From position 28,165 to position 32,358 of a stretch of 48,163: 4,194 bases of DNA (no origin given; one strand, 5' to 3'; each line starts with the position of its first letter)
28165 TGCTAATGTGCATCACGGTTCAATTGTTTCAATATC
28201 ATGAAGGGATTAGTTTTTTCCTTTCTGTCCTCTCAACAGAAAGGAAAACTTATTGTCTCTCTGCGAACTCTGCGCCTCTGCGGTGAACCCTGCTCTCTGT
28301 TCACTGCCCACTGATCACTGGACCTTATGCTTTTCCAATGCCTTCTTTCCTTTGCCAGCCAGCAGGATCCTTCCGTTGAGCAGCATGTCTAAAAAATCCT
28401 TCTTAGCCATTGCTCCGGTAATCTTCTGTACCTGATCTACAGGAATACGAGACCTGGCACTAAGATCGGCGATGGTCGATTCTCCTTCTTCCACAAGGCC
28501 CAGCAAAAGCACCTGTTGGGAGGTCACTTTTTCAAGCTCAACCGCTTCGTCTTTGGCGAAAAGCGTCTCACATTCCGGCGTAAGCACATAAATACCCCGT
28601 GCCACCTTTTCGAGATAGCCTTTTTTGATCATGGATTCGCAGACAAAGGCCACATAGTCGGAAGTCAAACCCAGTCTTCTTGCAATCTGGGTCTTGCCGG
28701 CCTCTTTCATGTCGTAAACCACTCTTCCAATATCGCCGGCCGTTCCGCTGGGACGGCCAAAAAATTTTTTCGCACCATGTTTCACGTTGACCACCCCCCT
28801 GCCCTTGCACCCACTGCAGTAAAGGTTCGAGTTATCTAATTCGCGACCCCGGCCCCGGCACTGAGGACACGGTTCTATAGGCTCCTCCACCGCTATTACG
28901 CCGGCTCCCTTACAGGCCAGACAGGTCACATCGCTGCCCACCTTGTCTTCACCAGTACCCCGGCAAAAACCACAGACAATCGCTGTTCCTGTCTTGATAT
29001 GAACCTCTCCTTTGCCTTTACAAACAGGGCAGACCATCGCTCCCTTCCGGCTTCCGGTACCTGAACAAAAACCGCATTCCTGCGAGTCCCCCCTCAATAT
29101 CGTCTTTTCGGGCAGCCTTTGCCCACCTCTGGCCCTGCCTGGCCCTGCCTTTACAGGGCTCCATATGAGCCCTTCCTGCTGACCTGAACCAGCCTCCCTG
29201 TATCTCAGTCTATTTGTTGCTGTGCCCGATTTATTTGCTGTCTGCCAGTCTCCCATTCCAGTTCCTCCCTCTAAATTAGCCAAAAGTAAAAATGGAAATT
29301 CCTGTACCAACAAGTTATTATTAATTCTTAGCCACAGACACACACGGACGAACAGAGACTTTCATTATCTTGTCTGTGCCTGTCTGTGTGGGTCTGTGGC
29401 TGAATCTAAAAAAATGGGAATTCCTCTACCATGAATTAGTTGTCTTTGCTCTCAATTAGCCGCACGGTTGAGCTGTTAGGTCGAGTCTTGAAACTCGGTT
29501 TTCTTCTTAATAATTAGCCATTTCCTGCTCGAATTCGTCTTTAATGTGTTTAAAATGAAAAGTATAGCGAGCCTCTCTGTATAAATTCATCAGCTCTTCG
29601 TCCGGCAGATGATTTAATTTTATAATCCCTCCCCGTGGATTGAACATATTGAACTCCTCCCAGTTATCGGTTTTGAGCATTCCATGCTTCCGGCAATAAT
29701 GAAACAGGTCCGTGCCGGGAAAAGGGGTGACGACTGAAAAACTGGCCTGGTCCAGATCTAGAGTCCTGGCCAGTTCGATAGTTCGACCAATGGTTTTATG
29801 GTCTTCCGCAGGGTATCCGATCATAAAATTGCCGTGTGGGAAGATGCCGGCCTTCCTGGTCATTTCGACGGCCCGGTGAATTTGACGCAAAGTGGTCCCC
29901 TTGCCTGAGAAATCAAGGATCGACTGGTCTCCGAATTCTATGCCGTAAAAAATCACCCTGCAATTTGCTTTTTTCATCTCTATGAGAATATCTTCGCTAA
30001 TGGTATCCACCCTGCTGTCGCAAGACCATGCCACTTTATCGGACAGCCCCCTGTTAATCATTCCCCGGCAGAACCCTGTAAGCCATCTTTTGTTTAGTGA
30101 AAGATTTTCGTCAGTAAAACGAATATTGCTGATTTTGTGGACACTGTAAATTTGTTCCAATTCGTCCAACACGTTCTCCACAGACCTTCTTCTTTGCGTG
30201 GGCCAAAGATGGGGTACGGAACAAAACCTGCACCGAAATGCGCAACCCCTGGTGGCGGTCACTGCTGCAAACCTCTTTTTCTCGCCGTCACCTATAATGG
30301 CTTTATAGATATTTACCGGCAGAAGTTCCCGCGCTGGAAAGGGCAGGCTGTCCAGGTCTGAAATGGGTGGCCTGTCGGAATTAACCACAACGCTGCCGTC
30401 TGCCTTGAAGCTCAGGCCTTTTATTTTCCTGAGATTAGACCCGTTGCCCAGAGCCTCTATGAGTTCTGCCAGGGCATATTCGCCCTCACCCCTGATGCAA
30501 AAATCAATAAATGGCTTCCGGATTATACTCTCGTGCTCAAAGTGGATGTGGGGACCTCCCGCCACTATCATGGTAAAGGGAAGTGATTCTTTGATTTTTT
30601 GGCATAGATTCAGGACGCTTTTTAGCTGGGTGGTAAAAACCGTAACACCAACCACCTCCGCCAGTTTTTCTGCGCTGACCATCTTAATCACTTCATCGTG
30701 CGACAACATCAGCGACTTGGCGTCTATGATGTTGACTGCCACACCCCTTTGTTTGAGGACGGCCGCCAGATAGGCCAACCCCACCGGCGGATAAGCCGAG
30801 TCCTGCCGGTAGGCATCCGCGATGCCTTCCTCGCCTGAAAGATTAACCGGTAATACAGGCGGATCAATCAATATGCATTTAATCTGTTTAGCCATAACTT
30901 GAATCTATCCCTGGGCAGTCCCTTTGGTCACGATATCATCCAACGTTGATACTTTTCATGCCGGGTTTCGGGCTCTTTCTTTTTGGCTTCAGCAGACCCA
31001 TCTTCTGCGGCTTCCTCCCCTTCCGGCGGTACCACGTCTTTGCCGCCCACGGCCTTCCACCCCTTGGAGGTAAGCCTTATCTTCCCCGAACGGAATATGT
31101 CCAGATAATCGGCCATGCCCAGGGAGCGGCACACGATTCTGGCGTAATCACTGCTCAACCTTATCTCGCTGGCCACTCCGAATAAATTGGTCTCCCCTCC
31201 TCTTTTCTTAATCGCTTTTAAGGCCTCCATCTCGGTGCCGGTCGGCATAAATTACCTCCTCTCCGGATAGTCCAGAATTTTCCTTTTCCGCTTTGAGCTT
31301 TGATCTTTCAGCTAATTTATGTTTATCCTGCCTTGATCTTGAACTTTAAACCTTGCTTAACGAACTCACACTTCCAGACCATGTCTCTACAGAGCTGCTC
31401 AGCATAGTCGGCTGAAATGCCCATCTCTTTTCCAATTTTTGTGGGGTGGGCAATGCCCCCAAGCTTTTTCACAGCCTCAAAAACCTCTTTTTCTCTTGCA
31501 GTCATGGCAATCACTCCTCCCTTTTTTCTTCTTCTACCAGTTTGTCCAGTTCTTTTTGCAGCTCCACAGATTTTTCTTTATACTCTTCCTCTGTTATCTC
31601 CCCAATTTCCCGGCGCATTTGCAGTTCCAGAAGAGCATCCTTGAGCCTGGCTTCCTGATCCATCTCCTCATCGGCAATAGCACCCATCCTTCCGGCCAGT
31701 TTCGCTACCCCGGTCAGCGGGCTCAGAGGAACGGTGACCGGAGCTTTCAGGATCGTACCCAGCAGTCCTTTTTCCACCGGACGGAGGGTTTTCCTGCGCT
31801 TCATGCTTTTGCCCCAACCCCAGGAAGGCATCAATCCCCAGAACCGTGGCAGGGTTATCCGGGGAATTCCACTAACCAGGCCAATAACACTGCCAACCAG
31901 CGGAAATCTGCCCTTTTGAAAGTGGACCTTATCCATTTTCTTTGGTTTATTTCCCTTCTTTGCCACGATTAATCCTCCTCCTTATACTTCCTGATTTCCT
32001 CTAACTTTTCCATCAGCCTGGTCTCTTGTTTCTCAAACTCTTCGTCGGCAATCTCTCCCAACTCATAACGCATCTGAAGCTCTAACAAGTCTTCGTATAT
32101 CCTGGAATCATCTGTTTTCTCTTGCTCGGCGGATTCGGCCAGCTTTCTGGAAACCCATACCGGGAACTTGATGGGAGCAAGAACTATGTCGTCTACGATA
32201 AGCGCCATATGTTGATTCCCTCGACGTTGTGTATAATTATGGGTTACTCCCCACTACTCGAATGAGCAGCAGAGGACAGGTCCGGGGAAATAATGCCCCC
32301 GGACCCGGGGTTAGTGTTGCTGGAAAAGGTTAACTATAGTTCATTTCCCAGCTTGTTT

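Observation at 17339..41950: Six paralogous stand-alone DnaJ-type zinc-finger proteins (36 CxxCxGxG motifs) spread through the cluster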

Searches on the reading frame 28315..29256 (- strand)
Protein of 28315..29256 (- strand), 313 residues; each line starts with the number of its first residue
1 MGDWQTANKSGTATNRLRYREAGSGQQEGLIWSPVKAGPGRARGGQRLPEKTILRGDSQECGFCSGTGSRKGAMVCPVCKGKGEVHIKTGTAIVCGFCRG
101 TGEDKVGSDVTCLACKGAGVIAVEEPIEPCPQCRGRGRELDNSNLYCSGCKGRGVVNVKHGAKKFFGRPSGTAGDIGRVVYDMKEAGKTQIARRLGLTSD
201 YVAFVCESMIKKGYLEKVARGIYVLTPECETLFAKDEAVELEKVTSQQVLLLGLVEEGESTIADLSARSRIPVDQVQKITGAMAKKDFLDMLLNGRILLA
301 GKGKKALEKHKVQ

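Call 4: search_protein_families(library=pfam, proteins=[window:28315-29256:-], max_evalue=1)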
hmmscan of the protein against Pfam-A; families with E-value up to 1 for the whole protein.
window:28315-29256:- (313 aa): 13 families
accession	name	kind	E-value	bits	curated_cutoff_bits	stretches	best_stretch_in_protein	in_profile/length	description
PF00684.25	DnaJ_CXXCXGXG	-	3.7e-10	40.4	32.7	3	95-154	1-65/65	DnaJ central domain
PF15777.11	Anti-TRAP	-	8.4e-08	32.5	32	3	124-163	7-49/59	Tryptophan RNA-binding attenuator protein inhibitory protein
PF17302.8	DUF5351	-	4.4e-06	27.3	27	1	76-103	1-28/29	Family of unknown function (DUF5351)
PF12802.13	MarR_2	-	1.1e-05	26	27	2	244-289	3-50/61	MarR family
PF24409.1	wHTH-PRTase_assc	-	4.9e-05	23.7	27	1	189-218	15-44/83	wHTH-PRTase associated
PF01978.25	TrmB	-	7.6e-05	22.9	25.6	1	252-289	15-52/68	Sugar-specific transcriptional regulator TrmB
PF13338.12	AbiEi_4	-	0.00025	21.5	25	1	189-226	17-49/49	Transcriptional regulator, AbiEi antitoxin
PF14205.11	Cys_rich_KTR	-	0.0026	18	25.5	1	130-161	6-44/54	Cysteine-rich KTR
PF13463.12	HTH_27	-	0.018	15.8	22.2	0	244-290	1-49/68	Winged helix DNA-binding domain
PF14338.12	Mrr_N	-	0.022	15.4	29.5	1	199-231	51-83/87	Mrr N-terminal domain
PF13412.12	HTH_24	-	0.037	14.1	21.9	0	189-216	21-48/48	Winged helix-turn-helix DNA-binding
PF14947.12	HTH_45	-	0.11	12.9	25.5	0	184-235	18-68/77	Winged helix-turn-helix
PF21984.2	DnaD_N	-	0.31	11.7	27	0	261-290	37-66/101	DnaD N-terminal domain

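Call 5: search_protein_families(library=ncbifam, proteins=[window:28315-29256:-], max_evalue=1)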
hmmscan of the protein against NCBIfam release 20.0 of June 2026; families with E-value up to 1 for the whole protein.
window:28315-29256:- (313 aa): 11 families
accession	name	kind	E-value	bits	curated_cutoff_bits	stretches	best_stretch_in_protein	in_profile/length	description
TIGR02349.1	DnaJ_bact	equivalog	2.9e-09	36.8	377.2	2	91-160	142-216/354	molecular chaperone DnaJ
NF008035.0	PRK10767.1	subfamily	7.2e-09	35.2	338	2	86-158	135-208/374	molecular chaperone DnaJ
NF058604.1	RtpA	equivalog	7.4e-07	29.2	65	3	129-161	11-40/50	anti-TRAP protein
NF010872.0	PRK14279.1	equivalog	5.6e-05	22.4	556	2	128-181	174-226/394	molecular chaperone DnaJ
NF010894.0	PRK14301.1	equivalog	0.00026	20.1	548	2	93-159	145-212/373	chaperone protein DnaJ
NF053610.1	Sso10a_fam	subfamily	0.00062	19.7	60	1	184-228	16-59/64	Sso10a family chromatin protein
NF010871.0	PRK14278.1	equivalog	0.0023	16.9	502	2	87-158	134-210/378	molecular chaperone DnaJ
NF010874.0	PRK14281.1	equivalog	0.0048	16.1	619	1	50-88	155-194/397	chaperone protein DnaJ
NF008273.0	PRK11050.1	equivalog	0.01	15.5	153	1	179-255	48-122/156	manganese-binding transcriptional regulator MntR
NF047376.1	TAA_AbiEi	equivalog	0.069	12.8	150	1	206-228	42-64/172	type IV toxin-antitoxin system AbiEi family antitoxin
TIGR02642.1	phage_xxxx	hypoth_equivalog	0.089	12.4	101.4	1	129-171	183-224/267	TIGR02642 family protein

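Call 35: find_related_loci(query=window:28315-29256:-, collection=metagenome_contigs, flank=10000)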
Query window:28315-29256:- (313 aa) in metagenome_contigs; peptide patterns used: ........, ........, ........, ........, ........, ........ (x = any residue, [..] = any of these).
111 stretches matched a pattern; 5 encode a relative of the query (tblastn E <= 1e-3); 5 distinct loci.
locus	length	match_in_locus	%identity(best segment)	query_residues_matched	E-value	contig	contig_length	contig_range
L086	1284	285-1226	77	1-311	7e-174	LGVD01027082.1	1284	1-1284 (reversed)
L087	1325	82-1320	76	1-307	1e-165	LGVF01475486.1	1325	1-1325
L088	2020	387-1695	72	1-311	3e-159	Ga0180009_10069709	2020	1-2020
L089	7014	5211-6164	69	1-311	2e-141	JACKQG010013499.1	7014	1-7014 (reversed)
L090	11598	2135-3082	68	1-311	2e-140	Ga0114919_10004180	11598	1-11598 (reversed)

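Call 45: find_homologous_proteins(query=window:28315-29256:-, max_evalue=0.00001)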
Query window:28315-29256:- (313 aa): 35 proteins with E <= 0.00001 among 3476 candidates.
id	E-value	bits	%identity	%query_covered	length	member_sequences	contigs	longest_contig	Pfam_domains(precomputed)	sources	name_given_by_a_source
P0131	3.9e-206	702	100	100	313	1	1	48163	PF15777.11,PF12802.14,PF00684.26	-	-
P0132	4.8e-176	603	86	100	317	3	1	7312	PF15777.11,PF12802.14,PF00684.26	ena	-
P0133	7.1e-168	576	83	100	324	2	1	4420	PF15777.11,PF24409.2,PF17302.9,PF13338.13,PF00684.26,PF14947.13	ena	-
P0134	6.7e-154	530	77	99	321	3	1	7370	PF15777.11,PF24409.2,PF17302.9,PF12802.14,PF00684.26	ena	-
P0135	6.5e-150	517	75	100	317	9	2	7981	PF15777.11,PF00684.26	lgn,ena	-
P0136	1.1e-148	513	75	99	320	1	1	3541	PF15777.11,PF00684.26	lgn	-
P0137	6.3e-146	504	73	100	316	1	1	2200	PF15777.11,PF00684.26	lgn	-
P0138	7.4e-142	491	72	99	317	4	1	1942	PF15777.11,PF00684.26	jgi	-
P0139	1.3e-140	487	71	99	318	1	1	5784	PF15777.11,PF13338.13,PF00684.26,PF14947.13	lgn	-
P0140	3.8e-140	485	72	99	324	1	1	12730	PF15777.11,PF24409.2,PF13338.13,PF12802.14,PF00684.26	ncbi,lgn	ncbi:MAG: hypothetical protein ABIN18_28990 [Pseudomonadota bacterium]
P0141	1.5e-138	480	71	99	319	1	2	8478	PF15777.11,PF17302.9,PF00684.26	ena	-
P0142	3.6e-137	475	70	100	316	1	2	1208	PF15777.11,PF00684.26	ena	-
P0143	1.1e-134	467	69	99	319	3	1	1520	PF15777.11,PF00684.26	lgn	-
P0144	1.1e-134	467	69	99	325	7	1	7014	PF15777.11,PF12802.14,PF00684.26,PF14947.13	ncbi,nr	ncbi:MAG: hypothetical protein H8E10_16220 [Desulfobacterales bacterium]|nr:hypothetical protein [De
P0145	3.1e-134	466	69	99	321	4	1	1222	PF01978.26,PF15777.11,PF24409.2,PF12802.14,PF00684.26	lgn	-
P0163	1.4e-55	207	39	88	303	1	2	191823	PF01047.29,PF15777.11,PF12802.14,PF00684.26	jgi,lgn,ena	-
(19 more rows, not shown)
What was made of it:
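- Checked: The likely starts are ATG codons at 24243 (ZnF3), 29256 (ZnF4, 313 aa, the length of the window's own product as held in the protein collection, call 45) and 34579 (ZnF5).
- One database source names a homologue of the fusion 'predicted transcriptional regulator' (call 45).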

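Call 46: find_encoding_contigs(protein=P0163, flank=10000, max_places=1)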
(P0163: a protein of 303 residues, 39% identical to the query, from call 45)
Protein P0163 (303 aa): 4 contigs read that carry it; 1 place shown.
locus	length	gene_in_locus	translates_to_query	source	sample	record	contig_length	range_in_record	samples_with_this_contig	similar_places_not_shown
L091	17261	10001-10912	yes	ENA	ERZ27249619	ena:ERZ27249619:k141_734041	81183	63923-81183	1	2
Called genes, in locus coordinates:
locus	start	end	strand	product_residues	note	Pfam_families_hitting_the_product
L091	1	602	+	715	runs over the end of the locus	PF00448:SRP54 (faint), PF02374:ArsA_ATPase, PF10609:ParA (faint), PF13479:AAA_24 (faint), PF01656:CbiA (weak), PF13614:AAA_31 (weak), PF02374:ArsA_ATPase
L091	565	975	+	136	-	-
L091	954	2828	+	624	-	PF00012:HSP70, PF06723:MreB_Mbl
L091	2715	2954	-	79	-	-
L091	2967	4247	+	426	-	PF02310:B12-binding, PF04055:Radical_SAM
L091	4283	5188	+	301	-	PF00515:TPR_1 (faint), PF07719:TPR_2 (faint), PF13176:TPR_7 (faint), PF13181:TPR_8 (faint), PF13428:TPR_14 (faint), PF25068:ARM_TT21_4th (weak), PF14559:TPR_19 (weak), PF13424:TPR_12, +3 more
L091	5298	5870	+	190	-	-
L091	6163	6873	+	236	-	PF01047:MarR (faint), PF02082:Rrf2 (faint), PF12802:MarR_2 (faint), PF05331:DUF742 (faint)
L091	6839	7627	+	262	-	PF06386:GvpL_GvpF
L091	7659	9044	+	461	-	PF02310:B12-binding, PF04055:Radical_SAM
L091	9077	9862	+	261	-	-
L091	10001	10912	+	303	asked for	PF00684:DnaJ_CXXCXGXG (faint), PF15777:Anti-TRAP (faint), PF01047:MarR (faint), PF12802:MarR_2 (faint)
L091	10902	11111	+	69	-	-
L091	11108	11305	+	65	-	-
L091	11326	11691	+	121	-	PF00684:DnaJ_CXXCXGXG (weak), PF15777:Anti-TRAP (faint), PF17302:DUF5351 (faint)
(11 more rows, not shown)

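Call 56: predict_structure(alignment_id=A4)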
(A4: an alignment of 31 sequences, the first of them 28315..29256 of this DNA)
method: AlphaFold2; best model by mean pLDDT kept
length: 313 residues; sequences in the alignment: 31
mean_pLDDT: 74.0   pTM: 0.40
mean pLDDT of the five models: 74.0, 71.4, 60.9, 56.4, 55.0
residues with pLDDT >= 90: 9; 70-90: 232; 50-70: 16; < 50: 56
segments of 3 or more residues with pLDDT < 50: 1-51, 160-164
pLDDT, mean of each block of 10 residues (from residue 1): 34 30 29 30 35 72 84 81 82 85 82 87 78 83 82 72 57 86 85 85 87 83 85 83 85 86 89 90 86 84 82 63
secondary structure, 60 per line:
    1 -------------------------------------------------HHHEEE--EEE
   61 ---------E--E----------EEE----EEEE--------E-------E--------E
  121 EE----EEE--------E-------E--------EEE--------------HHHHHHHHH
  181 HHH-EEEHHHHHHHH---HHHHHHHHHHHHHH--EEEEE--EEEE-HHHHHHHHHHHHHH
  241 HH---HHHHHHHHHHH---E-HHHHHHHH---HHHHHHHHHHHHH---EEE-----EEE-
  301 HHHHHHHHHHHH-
elements in order: E53-55 E58-60 E84-86 E91-94 E120-122 E127-129 E155-157 H172-183 E185-187 H188-195 H199-212 E215-219 E222-225 H227-242 H246-256 H262-269 H273-285 E289-291 E297-299 H301-312
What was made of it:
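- Checked: It carries two C-terminal winged-helix domains (calls 4, 56).
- ZnF4 has a tight i/i+3 bridge (residues 70/73) between knuckles 1 and 2 (call 56).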

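Call 61: fold_search(model_id=the predicted structure, library=pdb)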
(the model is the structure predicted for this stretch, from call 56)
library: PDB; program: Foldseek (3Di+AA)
matches with E <= 10: 1899; with E <= 0.001: 8
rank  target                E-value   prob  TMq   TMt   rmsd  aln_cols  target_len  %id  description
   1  2uwm_A                1.4e-04  1.00  0.17  0.27  12.0       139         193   11  C-TERMINAL DOMAIN(WH2-WH4) OF ELONGATION FACTOR SELB IN COMPLEX WITH SECIS RNA (released 2007-05-08)
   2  2xv4                  3.4e-04  1.00  0.17  0.14  13.4       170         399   13  Structure of Human RPC62 (partial) (released 2011-03-02)
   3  2uwm_B                3.8e-04  1.00  0.17  0.25  12.0       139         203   11  C-TERMINAL DOMAIN(WH2-WH4) OF ELONGATION FACTOR SELB IN COMPLEX WITH SECIS RNA (released 2007-05-08)
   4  1lva                  5.5e-04  1.00  0.18  0.21  14.0       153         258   17  Crystal structure of a C-terminal fragment of Moorella thermoacetica elongation factor SelB (released 2002-08-21)
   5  2v9v                  6.5e-04  1.00  0.17  0.36  12.5       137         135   17  Crystal Structure of Moorella thermoacetica SelB(377-511) (released 2007-09-11)
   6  2pjp_A                8.2e-04  1.00  0.16  0.40  11.9       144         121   10  Structure of the mRNA-binding domain of elongation factor SelB from E.coli in complex with SECIS RNA (released 2007-10-30)
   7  1wsu_B                9.8e-04  1.00  0.16  0.41  11.6       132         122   11  C-terminal domain of elongation factor selB complexed with SECIS RNA (released 2005-01-25)
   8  4o5v                  9.8e-04  1.00  0.20  0.27   9.1       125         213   17  Crystal structure of T. acidophilum IdeR (released 2014-11-05)
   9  2f5f_A                1.0e-03  1.00  0.20  0.41  12.2       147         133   18  Bacillus subtilis manganese transport regulator (MNTR) bound to manganese, AC conformation, pH 8.5 (released 2006-03-07)
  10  9c4c_E                1.2e-03  1.00  0.20  0.41  11.6       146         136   18  The structure of two MntR dimers bound to the native mnep promoter sequence (released 2024-08-14)
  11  4o6j                  1.5e-03  1.00  0.20  0.27   9.8       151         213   17  Crystal sturucture of T. acidophilum IdeR (released 2014-05-21)
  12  1wsu_A                1.6e-03  1.00  0.17  0.39  11.6       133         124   13  C-terminal domain of elongation factor selB complexed with SECIS RNA (released 2005-01-25)
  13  4hv6_B                1.6e-03  1.00  0.21  0.43  12.3       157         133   15  Structure of MNTR H77A mutant in apo- and mn-bound forms (released 2012-11-21)
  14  3lmm_B                1.7e-03  0.99  0.15  0.09  12.7       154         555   13  Crystal Structure of the DIP2311 protein from Corynebacterium diphtheriae, Northeast Structural Genomics Consortium Ta (released 2010-02-16)
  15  3lmm_D                1.8e-03  1.00  0.17  0.10  12.9       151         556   12  Crystal Structure of the DIP2311 protein from Corynebacterium diphtheriae, Northeast Structural Genomics Consortium Ta (released 2010-02-16)
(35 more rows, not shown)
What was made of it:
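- Foldseek matches of the wHTH pair are generic and include RNA-binding and protein-binding winged helices such as SelB, RPC62 and ScpB (call 61).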

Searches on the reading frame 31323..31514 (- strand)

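Call 13: search_protein_families(library=pfam, proteins=[window:31323-31514:-], max_evalue=0.1)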
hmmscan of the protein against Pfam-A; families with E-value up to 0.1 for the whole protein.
window:31323-31514:- (63 aa): 1 family
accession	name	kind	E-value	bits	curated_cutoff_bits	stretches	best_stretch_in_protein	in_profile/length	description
PF00497.25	SBP_bac_3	-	0.083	13.1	26.4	1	28-56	19-47/132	Bacterial extracellular solute-binding proteins, family 3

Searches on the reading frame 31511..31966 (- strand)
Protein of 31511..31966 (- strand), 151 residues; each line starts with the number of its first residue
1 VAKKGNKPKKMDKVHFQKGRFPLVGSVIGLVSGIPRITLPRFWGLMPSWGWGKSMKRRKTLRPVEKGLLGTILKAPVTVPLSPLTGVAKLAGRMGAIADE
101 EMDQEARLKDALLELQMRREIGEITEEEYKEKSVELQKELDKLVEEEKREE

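Call 15: search_protein_families(library=pfam, proteins=[window:31511-31966:-], max_evalue=0.01)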
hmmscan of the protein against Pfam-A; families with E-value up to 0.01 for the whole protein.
window:31511-31966:- (151 aa): 3 families
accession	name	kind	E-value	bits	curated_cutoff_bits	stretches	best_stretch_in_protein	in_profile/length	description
PF05120.17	GvpG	-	4.6e-15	56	30.6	1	77-141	2-66/67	Gas vesicle protein G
PF09851.14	SHOCT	-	0.0018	18.4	27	1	110-132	1-23/28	Short C-terminal domain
PF18822.6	CdvA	-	0.007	16.8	30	1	103-148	54-99/123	CdvA-like coiled-coil domain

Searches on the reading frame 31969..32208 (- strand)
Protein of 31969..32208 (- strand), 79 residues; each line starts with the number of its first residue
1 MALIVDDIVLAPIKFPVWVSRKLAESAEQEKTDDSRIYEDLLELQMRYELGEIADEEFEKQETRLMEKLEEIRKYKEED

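Call 15: search_protein_families(library=pfam, proteins=[window:31969-32208:-], max_evalue=0.01)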
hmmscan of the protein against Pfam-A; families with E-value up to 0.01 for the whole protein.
window:31969-32208:- (79 aa): 1 family
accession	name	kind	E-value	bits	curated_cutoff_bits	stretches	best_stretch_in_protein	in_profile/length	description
PF05120.17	GvpG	-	1.6e-19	70.2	30.6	1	9-71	5-67/67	Gas vesicle protein G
